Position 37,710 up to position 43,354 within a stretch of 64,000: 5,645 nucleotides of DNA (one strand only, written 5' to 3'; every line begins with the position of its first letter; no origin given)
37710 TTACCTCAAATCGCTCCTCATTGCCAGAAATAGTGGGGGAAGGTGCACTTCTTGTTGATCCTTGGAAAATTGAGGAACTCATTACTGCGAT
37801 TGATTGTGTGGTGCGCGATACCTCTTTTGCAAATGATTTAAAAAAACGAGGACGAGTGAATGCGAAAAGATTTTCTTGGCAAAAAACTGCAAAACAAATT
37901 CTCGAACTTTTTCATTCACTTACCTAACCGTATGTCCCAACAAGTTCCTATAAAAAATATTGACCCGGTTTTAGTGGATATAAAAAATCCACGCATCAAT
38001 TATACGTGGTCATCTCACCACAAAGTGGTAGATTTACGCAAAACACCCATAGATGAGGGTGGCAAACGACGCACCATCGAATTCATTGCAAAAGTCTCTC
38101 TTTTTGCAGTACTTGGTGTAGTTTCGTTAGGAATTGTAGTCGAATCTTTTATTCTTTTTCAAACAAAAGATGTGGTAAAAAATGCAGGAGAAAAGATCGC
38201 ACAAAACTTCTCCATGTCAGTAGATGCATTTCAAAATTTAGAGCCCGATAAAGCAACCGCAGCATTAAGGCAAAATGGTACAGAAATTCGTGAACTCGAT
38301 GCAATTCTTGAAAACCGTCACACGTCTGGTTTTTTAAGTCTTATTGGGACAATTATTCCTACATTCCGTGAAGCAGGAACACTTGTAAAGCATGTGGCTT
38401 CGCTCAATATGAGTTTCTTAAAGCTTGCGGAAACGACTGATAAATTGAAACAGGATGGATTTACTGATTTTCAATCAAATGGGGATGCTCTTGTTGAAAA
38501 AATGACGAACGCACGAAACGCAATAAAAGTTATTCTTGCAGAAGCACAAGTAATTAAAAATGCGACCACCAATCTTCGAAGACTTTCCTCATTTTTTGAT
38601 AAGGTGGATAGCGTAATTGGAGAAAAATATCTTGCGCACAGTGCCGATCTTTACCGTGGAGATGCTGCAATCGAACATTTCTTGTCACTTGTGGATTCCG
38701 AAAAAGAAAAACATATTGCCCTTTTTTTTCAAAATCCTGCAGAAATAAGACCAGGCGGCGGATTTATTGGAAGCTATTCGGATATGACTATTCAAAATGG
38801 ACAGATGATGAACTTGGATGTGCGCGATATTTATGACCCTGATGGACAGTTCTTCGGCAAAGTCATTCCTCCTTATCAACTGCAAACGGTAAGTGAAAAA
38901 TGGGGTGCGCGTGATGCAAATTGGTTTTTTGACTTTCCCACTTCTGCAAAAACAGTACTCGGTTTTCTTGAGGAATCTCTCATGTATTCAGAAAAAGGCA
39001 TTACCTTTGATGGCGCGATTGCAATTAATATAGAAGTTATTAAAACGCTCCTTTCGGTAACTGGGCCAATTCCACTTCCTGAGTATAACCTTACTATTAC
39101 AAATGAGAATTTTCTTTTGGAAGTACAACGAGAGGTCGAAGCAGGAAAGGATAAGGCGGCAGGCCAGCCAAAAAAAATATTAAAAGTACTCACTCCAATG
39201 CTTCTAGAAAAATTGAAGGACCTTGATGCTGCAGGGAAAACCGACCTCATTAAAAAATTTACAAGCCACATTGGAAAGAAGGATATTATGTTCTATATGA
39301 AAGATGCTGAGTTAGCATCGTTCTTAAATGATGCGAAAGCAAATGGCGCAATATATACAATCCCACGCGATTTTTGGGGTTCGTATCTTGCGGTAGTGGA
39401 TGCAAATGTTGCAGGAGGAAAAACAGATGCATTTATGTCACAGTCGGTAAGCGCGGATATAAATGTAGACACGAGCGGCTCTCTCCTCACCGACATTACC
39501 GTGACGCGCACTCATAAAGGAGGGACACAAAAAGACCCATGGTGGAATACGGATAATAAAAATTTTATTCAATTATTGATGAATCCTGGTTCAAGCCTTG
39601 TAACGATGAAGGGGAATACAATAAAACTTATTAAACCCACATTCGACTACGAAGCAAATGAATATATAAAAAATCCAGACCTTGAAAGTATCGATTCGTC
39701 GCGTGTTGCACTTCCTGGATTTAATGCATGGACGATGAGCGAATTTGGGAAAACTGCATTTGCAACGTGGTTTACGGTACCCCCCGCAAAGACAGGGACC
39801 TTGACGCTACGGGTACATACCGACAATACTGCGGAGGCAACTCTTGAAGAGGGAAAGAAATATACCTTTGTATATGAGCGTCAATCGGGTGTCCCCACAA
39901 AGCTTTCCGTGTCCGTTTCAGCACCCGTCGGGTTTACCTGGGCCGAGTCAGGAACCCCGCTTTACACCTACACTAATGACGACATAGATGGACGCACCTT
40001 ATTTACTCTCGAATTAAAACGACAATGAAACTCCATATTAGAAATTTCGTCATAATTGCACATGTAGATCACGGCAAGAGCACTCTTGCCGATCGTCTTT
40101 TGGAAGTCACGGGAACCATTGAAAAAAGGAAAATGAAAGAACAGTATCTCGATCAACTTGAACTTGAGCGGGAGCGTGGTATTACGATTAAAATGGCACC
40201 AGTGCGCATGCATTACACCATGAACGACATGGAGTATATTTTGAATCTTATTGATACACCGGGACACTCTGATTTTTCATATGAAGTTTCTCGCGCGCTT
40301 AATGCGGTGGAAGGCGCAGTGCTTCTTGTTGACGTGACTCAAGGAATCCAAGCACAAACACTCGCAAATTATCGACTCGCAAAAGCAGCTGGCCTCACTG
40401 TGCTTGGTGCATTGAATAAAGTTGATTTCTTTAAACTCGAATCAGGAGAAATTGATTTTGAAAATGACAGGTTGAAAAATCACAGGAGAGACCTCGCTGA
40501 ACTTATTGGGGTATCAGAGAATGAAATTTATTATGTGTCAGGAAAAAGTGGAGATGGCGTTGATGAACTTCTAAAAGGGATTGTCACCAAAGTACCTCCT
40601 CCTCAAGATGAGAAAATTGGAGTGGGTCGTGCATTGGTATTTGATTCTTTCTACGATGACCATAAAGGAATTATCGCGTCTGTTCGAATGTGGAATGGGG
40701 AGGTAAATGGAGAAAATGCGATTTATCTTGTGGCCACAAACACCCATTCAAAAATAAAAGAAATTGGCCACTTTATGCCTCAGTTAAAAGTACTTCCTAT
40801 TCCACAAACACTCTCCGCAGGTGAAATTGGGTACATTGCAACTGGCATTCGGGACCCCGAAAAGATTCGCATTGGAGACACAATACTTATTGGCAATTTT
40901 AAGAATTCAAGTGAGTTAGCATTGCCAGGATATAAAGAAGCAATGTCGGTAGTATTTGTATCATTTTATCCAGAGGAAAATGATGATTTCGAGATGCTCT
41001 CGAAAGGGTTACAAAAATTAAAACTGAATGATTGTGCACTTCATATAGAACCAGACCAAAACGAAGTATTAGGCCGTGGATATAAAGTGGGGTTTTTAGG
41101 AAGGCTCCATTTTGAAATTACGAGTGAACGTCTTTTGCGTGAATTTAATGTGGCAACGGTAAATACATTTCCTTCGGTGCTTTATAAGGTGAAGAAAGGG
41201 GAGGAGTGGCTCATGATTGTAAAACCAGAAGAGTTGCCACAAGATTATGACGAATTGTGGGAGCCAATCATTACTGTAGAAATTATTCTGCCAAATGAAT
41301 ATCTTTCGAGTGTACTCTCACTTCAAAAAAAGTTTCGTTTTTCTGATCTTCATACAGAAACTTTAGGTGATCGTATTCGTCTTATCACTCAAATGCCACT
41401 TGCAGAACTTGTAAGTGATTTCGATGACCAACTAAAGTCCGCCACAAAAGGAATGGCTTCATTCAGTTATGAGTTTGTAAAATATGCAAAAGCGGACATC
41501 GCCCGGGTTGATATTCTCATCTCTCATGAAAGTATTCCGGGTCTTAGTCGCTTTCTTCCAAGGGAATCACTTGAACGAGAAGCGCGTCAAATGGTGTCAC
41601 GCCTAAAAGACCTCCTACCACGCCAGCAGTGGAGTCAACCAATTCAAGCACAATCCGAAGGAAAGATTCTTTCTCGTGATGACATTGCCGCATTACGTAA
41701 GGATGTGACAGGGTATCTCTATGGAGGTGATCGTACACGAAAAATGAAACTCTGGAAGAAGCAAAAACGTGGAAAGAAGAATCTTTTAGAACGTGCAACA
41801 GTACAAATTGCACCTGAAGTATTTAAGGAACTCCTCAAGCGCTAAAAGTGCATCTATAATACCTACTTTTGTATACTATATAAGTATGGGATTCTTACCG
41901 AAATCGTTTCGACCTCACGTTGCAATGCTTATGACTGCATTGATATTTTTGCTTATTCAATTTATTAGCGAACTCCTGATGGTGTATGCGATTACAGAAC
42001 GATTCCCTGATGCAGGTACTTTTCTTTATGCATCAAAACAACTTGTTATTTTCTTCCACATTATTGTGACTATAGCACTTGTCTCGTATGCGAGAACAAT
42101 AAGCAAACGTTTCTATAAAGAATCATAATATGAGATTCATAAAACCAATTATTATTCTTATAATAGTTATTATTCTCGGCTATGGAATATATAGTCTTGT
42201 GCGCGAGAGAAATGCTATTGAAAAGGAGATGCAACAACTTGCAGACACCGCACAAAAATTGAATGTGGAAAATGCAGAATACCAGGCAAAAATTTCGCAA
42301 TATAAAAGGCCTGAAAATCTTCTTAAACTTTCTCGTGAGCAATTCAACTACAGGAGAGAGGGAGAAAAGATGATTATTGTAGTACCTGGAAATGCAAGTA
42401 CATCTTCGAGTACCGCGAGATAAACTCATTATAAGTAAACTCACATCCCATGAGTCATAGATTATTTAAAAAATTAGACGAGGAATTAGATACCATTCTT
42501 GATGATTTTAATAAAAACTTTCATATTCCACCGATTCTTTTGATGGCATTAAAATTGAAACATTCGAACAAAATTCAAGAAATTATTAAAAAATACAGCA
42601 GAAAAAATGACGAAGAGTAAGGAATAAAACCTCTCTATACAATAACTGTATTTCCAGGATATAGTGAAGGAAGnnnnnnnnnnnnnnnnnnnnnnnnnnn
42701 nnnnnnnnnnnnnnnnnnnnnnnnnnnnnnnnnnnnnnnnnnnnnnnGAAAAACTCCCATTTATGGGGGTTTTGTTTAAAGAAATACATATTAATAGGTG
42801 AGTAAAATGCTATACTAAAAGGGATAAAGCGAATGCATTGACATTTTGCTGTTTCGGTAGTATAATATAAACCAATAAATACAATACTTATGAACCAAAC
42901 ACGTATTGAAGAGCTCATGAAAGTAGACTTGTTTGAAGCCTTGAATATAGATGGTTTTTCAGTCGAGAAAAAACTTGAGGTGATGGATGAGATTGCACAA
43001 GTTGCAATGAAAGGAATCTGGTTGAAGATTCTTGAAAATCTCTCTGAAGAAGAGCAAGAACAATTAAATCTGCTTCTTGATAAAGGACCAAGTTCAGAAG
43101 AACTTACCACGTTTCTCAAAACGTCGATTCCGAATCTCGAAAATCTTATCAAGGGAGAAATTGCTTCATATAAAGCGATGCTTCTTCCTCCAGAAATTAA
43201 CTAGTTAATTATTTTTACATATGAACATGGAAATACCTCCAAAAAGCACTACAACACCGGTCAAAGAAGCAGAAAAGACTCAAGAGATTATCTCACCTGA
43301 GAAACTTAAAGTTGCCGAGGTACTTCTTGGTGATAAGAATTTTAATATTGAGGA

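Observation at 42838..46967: A giant 1248-aa membrane/surface protein with three ~240-aa repeats (two near-identical at the DNA level) behind a textbook promoter and a small acidic partner gene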

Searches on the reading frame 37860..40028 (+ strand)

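Call 3: search_protein_families(library=pfam, proteins=[window:37860-40028:+], max_evalue=0.1)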
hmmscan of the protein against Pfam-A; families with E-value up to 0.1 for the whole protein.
window:37860-40028:+ (722 aa): 3 families
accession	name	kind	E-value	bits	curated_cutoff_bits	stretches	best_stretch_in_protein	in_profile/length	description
PF13196.11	DUF4012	-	3.3e-18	67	28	1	283-424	3-141/144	Protein of unknown function (DUF4012)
PF21879.2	STIV_turret_3rd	-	0.015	16.1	27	1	507-583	27-98/111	C381 turret protein Nucleoplasmin-like/VP domain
PF18410.7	BTHB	-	0.047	14.1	25.6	0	469-498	13-42/72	Basic tilted helix bundle domain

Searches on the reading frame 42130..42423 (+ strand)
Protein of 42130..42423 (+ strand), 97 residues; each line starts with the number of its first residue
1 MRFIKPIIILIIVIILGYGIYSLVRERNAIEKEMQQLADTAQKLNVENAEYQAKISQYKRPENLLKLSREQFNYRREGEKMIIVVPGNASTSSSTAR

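Call 3: search_protein_families(library=pfam, proteins=[window:42130-42423:+], max_evalue=0.1)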
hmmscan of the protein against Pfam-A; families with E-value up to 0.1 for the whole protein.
window:42130-42423:+ (97 aa): 9 families
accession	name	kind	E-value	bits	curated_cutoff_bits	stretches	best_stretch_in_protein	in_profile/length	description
PF04977.20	DivIC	-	7e-10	39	28.9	1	9-85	1-78/80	Septum formation initiator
PF12072.13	RNase_Y_N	-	0.0037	17.1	32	1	7-80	3-71/201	RNase Y N-terminal region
PF03836.20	RasGAP_C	-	0.0067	17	26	1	22-60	40-78/137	RasGAP C-terminus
PF01956.21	EMC3_TMCO1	-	0.019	15.2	27.1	1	4-74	12-79/169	Integral membrane protein EMC3/TMCO1-like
PF14662.11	KASH_CCD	-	0.022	15.2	43.3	1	23-65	86-128/191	Coiled-coil region of CCDC155 or KASH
PF17675.6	APG6_N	-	0.038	14.9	45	1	23-75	72-124/132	Apg6 coiled-coil region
PF10883.13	DUF2681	-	0.041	14.6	28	1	8-59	8-60/90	Protein of unknown function (DUF2681)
PF14519.12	Macro_2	-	0.061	13.1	27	1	35-89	35-88/290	Macro-like domain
PF12669.12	FeoB_associated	-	0.092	13.5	27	0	7-27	4-24/44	FeoB-associated Cys-rich membrane protein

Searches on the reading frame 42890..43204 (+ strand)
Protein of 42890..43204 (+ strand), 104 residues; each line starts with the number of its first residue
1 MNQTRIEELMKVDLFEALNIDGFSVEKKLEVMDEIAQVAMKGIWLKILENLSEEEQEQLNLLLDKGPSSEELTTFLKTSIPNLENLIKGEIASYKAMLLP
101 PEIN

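Call 3: search_protein_families(library=pfam, proteins=[window:42890-43204:+], max_evalue=0.1)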
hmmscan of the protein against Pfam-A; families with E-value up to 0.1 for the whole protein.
window:42890-43204:+ (104 aa): 0 families

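Call 20: search_protein_families(library=pfam, alignment_id=A1, max_evalue=1)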
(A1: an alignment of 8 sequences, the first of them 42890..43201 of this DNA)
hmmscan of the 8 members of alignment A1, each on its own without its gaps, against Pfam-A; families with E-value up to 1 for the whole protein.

A. member 1, window:42890-43201:+ (104 aa): 0 families

B. families by the number of members that match (of 8 scanned): 11 families
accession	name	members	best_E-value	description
PF18908.5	DUF5663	5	3.3e-09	Protein of unknown function (DUF5663)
PF14127.11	DUF4294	1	0.00023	Domain of unknown function (DUF4294)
PF23984.1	DUF7307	1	0.017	Pam3 gp33-like protein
PF10374.15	EST1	1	0.021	Telomerase activating protein Est1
PF16766.10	CID_GANP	1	0.022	Binding region of GANP to ENY2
PF14164.11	YqzH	1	0.043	YqzH-like protein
PF21186.2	DUF6852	1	0.11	Domain of unknown function (DUF6852)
PF22715.1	SNaCT9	1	0.12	Short NACHT-associated C-Terminal domain, family 9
PF03937.21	Sdh5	1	0.12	Flavinator of succinate dehydrogenase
PF04947.19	Pox_VLTF3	1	0.2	Poxvirus Late Transcription Factor VLTF3 like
PF02696.19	SelO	1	0.29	Protein adenylyltransferase SelO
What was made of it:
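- On DUF5663 (PF18908), small partner protein: Five of the eight aligned partners do hit (best E 3.3e-9, call 20).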

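Call 21: search_protein_families(library=ncbifam, proteins=[window:42890-43201:+], max_evalue=1)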
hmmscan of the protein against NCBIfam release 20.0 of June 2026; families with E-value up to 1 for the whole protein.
window:42890-43201:+ (104 aa): 0 families
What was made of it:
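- On Sortase-anchored or other classical repeat adhesins: There is no Pfam or NCBIfam domain (calls 3, 21).
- No known adhesin domain, sorting signal or wall-anchor motif was found (calls 3, 21).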

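Call 56: search_solved_structures(query=A1, max_evalue=1)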
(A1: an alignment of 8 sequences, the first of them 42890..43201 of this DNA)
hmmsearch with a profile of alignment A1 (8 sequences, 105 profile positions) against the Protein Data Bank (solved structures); distinct sequences matched with E-value up to 1: 8.
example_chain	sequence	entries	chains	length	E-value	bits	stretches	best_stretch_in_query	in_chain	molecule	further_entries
5h7a_C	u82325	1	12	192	0.013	18.9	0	10-78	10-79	Immunoglobulin G-binding protein A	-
9fcx_A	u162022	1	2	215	0.22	14.9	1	14-69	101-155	SAM-dependent methyltransferase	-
9fcy_A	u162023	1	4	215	0.28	14.6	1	14-69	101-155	SAM-dependent methyltransferase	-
9fd3_A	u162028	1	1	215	0.28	14.6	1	14-69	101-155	SAM-dependent methyltransferase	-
9fcd_A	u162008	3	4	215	0.29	14.6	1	14-69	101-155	SAM-dependent methyltransferase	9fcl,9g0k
9fcu_A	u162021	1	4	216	0.29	14.5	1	14-69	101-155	SAM-dependent methyltransferase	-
9fcs_A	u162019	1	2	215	0.35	14.3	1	14-69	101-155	SAM-dependent methyltransferase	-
6yjd_A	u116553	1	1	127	0.52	13.7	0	50-89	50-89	Capsid assembly scaffolding protein,Prelamin-A/C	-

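Call 88: search_protein_families(library=phrogs, proteins=[window:42890-43201:+], max_evalue=0.01)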
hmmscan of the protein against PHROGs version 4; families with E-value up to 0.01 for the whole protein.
window:42890-43201:+ (104 aa): 0 families

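Call 89: search_protein_families(library=padloc, proteins=[window:42890-43201:+], max_evalue=0.01)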
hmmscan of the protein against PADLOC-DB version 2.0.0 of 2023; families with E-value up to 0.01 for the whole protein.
window:42890-43201:+ (104 aa): 0 families
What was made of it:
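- Checked: Pfam, NCBIfam, PHROGs and PADLOC give no significant hit for the large protein (calls 3, 21, 88, 89).
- Tried and rejected: Pfam, NCBIfam, PHROGs and PADLOC on the large protein gave nothing significant (calls 3, 21, 88, 89).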
